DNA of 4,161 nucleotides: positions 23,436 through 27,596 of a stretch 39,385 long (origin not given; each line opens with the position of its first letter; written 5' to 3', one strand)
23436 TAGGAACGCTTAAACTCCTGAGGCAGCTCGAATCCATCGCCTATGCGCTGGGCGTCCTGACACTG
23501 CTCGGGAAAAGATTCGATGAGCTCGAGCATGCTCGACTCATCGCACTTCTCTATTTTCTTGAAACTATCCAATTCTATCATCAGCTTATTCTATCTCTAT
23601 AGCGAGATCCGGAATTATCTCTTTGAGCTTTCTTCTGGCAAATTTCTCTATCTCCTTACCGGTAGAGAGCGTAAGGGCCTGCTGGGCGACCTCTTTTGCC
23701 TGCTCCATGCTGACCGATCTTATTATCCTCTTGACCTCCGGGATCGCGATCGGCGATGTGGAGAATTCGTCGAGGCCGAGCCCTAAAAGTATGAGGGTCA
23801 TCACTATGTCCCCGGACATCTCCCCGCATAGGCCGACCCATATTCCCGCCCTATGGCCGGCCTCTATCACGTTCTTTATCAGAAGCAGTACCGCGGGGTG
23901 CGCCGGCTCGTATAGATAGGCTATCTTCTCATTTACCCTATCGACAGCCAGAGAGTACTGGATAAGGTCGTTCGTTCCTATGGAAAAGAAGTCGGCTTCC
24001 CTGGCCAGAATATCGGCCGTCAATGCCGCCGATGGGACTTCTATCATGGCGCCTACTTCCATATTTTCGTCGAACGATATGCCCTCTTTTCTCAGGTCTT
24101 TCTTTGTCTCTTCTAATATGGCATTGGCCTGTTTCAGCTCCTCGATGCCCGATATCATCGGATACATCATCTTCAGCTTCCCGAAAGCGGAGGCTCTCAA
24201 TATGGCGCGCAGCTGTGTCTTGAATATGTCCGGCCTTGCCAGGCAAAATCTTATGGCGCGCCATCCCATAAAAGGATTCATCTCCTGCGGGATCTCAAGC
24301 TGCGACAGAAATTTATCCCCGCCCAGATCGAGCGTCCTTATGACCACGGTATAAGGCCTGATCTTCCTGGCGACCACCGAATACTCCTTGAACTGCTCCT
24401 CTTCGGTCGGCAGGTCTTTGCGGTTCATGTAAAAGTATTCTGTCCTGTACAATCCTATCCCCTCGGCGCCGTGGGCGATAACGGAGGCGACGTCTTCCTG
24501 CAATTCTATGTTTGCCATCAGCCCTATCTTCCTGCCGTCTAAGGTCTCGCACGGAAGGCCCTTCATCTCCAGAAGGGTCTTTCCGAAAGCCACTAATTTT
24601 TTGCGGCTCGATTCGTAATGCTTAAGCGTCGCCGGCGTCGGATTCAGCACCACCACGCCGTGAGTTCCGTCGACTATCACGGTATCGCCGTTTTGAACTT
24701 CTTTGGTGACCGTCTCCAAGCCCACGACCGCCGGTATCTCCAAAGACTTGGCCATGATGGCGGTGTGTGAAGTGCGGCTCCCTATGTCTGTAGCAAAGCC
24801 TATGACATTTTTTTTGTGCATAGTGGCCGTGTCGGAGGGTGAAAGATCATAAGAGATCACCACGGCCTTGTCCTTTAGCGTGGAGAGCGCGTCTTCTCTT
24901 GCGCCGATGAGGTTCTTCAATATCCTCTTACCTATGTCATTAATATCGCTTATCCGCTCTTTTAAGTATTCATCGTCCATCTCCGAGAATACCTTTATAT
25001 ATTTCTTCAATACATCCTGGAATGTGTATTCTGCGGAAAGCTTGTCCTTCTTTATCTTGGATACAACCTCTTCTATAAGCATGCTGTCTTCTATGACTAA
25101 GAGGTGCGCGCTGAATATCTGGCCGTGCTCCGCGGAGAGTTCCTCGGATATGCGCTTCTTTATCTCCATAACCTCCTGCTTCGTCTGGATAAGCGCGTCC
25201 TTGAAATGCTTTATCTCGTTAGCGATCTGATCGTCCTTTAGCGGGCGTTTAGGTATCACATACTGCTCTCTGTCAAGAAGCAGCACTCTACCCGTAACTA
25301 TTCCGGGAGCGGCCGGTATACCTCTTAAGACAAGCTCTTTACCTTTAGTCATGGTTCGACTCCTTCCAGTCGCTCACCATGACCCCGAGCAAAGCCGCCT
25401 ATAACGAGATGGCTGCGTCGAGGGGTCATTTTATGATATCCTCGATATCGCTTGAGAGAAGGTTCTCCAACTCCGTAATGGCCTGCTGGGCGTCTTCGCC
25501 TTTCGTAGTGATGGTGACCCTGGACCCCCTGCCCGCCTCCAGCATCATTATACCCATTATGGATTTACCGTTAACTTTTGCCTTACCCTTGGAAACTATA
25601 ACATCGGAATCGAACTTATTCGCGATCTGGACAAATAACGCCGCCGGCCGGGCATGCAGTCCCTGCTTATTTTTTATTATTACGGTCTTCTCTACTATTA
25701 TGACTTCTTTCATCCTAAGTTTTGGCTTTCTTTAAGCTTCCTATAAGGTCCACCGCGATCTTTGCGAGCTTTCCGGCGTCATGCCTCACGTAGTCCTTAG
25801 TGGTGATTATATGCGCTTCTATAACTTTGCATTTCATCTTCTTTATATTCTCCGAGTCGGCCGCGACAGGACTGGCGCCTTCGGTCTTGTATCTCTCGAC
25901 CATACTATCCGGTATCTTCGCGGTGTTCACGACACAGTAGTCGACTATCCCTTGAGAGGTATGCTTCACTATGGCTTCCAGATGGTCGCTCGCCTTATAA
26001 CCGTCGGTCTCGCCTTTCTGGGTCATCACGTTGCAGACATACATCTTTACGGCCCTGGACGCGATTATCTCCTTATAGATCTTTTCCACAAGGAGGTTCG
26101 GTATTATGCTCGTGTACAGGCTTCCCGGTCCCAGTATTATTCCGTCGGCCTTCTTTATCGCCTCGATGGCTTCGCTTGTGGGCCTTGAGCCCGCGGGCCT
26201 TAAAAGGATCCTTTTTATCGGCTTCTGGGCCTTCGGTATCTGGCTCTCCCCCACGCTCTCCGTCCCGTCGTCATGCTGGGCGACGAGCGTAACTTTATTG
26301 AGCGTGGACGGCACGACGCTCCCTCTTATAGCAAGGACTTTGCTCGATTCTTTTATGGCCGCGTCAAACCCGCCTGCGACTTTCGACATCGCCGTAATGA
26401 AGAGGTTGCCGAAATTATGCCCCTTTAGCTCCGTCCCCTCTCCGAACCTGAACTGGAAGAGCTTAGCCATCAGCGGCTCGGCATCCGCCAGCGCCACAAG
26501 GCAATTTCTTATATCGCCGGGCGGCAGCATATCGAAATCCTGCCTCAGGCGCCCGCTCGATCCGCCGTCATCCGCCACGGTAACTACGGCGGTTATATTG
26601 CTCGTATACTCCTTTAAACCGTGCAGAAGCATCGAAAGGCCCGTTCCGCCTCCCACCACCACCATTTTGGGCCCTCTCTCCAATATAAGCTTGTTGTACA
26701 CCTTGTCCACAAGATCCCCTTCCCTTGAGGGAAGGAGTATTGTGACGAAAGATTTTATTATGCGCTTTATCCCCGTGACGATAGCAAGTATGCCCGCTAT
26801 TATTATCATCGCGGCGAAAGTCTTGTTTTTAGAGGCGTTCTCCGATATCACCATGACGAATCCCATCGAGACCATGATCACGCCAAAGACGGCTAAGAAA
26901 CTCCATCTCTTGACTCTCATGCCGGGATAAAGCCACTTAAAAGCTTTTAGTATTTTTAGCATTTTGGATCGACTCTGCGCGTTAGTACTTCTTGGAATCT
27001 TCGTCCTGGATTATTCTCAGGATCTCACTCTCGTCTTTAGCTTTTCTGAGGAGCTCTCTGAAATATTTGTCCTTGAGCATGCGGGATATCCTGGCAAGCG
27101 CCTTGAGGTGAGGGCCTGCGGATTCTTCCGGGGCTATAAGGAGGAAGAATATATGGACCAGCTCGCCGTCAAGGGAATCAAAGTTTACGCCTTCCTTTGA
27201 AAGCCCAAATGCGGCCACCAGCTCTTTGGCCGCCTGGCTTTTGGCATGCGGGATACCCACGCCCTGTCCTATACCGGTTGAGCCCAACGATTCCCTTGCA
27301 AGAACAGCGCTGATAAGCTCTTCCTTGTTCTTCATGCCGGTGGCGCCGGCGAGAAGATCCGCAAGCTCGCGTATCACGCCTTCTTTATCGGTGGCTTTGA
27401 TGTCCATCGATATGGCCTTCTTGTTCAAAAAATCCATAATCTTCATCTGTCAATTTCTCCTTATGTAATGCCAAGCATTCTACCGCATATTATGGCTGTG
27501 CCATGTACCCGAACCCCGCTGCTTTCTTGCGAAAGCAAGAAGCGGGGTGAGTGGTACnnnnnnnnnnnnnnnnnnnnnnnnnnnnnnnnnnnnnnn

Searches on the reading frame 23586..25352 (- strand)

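Call 8: search_protein_families(library=pfam, proteins=[window:23586-25352:-], max_evalue=0.001)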
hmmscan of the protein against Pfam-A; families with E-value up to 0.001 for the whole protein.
window:23586-25352:- (588 aa): 3 families
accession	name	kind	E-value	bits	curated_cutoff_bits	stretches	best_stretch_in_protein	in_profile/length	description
PF02896.24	PEP-utilizers_C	-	4.7e-117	390.8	22.8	1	263-547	7-291/293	PEP-utilising enzyme, PEP-binding domain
PF05524.18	PEP-utilisers_N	-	1.5e-30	106.3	24.4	1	10-133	1-121/121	PEP-utilising enzyme, N-terminal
PF00391.29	PEP-utilizers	-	6e-23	80.7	23.1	1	160-232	2-72/72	PEP-utilising enzyme, mobile domain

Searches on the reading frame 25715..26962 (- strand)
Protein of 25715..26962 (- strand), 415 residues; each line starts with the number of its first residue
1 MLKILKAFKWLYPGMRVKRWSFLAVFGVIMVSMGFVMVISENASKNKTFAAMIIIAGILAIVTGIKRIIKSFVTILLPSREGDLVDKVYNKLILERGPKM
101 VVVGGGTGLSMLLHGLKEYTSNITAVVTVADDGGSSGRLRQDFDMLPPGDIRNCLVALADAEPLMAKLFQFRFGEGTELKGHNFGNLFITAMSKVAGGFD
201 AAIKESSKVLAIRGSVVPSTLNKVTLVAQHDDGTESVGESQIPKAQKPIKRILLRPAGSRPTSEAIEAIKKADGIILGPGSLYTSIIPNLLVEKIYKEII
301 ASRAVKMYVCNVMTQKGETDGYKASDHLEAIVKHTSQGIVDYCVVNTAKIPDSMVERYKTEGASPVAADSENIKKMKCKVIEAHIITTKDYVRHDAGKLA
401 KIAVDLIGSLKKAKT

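Call 8: search_protein_families(library=pfam, proteins=[window:25715-26962:-], max_evalue=0.001)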
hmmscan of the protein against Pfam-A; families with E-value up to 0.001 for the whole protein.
window:25715-26962:- (415 aa): 1 family
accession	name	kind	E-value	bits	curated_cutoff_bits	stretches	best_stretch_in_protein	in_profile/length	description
PF01933.23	CofD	-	4.1e-117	391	30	1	101-385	2-289/290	2-phospho-L-lactate transferase CofD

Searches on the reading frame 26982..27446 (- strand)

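Call 8: search_protein_families(library=pfam, proteins=[window:26982-27446:-], max_evalue=0.001)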
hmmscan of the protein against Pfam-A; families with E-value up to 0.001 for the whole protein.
window:26982-27446:- (154 aa): 1 family
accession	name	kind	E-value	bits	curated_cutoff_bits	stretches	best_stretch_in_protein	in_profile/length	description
PF00359.27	PTS_EIIA_2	-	5e-41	140.5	27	1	6-148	2-143/144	Phosphoenolpyruvate-dependent sugar phosphotransferase system, EIIA 2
